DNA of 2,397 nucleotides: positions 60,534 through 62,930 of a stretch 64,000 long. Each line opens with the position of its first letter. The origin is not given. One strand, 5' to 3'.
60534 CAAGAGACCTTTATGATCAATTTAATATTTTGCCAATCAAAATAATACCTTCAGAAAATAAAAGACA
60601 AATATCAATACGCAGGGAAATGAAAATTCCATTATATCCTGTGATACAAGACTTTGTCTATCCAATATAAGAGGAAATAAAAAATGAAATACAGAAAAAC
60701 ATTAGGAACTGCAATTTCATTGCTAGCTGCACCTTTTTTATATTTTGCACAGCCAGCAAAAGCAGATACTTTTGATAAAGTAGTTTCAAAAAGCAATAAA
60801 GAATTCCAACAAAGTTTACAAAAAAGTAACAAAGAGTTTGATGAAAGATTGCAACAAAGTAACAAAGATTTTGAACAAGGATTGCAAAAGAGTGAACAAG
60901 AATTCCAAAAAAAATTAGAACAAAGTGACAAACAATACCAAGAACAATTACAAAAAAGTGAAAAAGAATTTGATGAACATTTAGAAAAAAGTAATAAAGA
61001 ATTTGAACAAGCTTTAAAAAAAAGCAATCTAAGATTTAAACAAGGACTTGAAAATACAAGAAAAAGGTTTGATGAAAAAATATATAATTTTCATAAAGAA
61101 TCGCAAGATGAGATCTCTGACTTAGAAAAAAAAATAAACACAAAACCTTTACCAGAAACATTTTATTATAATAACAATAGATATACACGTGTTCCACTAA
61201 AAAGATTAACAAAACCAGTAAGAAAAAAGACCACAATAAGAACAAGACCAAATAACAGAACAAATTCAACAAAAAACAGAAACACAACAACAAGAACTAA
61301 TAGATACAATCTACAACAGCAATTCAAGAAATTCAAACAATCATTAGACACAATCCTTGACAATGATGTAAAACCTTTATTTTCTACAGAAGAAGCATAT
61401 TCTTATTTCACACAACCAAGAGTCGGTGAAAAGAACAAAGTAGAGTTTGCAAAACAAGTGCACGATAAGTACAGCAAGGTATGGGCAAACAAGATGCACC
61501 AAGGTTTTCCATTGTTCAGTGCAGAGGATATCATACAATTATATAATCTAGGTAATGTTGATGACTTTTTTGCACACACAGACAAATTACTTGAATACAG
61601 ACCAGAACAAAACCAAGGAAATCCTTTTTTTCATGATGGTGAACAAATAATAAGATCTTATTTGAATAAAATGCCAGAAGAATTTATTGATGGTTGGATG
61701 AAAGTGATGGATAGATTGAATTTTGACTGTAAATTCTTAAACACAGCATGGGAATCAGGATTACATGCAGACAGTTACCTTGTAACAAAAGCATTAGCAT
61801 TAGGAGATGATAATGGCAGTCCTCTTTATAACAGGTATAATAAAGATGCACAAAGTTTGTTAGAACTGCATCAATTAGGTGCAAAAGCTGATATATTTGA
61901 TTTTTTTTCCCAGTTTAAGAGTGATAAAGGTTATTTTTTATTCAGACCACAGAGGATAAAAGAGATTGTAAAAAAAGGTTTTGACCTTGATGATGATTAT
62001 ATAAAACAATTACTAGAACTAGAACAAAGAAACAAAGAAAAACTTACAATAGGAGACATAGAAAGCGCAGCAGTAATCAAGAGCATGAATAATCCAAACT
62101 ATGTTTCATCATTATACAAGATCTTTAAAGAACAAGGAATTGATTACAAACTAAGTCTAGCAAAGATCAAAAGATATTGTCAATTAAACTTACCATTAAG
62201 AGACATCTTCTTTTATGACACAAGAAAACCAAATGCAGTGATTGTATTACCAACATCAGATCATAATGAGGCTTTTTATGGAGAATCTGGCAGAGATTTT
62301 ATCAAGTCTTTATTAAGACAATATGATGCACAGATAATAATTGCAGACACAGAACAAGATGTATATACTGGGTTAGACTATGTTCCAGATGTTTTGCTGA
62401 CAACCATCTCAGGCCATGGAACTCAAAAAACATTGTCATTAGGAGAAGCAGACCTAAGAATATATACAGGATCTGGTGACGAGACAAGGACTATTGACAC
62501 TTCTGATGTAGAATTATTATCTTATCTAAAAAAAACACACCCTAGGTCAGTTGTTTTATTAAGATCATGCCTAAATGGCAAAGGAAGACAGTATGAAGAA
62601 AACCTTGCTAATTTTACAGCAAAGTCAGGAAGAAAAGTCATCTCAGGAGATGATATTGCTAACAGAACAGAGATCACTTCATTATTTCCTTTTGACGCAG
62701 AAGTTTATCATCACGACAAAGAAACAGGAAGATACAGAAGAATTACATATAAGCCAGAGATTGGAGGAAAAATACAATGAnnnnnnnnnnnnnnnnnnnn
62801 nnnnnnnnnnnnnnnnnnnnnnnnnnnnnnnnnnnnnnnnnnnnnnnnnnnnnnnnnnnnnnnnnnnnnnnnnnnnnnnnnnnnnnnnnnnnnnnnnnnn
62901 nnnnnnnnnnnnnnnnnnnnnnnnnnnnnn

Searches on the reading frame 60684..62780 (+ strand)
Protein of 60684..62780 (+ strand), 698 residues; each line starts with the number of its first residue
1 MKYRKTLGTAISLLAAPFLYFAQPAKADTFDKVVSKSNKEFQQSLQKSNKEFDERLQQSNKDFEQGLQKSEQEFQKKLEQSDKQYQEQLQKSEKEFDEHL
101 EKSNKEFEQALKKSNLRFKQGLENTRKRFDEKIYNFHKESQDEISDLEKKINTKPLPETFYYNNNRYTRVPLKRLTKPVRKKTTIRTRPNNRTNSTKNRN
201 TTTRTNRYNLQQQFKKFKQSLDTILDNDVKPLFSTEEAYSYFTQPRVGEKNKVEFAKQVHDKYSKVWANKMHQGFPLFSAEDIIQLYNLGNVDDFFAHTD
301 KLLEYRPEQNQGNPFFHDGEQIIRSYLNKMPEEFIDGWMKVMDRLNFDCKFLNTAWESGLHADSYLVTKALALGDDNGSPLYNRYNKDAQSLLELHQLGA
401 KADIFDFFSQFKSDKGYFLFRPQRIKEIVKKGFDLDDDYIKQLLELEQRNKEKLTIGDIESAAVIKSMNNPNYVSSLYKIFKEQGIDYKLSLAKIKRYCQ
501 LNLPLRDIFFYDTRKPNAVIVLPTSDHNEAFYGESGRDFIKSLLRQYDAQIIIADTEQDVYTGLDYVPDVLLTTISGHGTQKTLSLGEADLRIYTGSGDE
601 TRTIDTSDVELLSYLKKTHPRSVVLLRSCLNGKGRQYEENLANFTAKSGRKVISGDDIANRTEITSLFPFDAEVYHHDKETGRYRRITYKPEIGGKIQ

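Call 8: search_protein_families(library=pfam, proteins=[window:60684-62780:+], max_evalue=0.01)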
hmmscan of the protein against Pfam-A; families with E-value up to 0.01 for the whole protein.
window:60684-62780:+ (698 aa): 1 family
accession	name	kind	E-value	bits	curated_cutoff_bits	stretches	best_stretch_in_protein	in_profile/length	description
PF01442.23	Apolipoprotein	-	0.00088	19.5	90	1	27-149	24-139/190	Apolipoprotein A1/A4/E domain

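Call 21: search_protein_families(library=ncbifam, proteins=[window:60684-62780:+], max_evalue=0.01)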
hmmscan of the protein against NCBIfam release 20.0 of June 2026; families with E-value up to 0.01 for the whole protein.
window:60684-62780:+ (698 aa): 1 family
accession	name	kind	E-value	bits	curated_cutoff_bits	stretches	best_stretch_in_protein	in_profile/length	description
TIGR04388.1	Lepto_longest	subfamily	0.0098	13.4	45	0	46-223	168-275/1693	TIGR04388 family protein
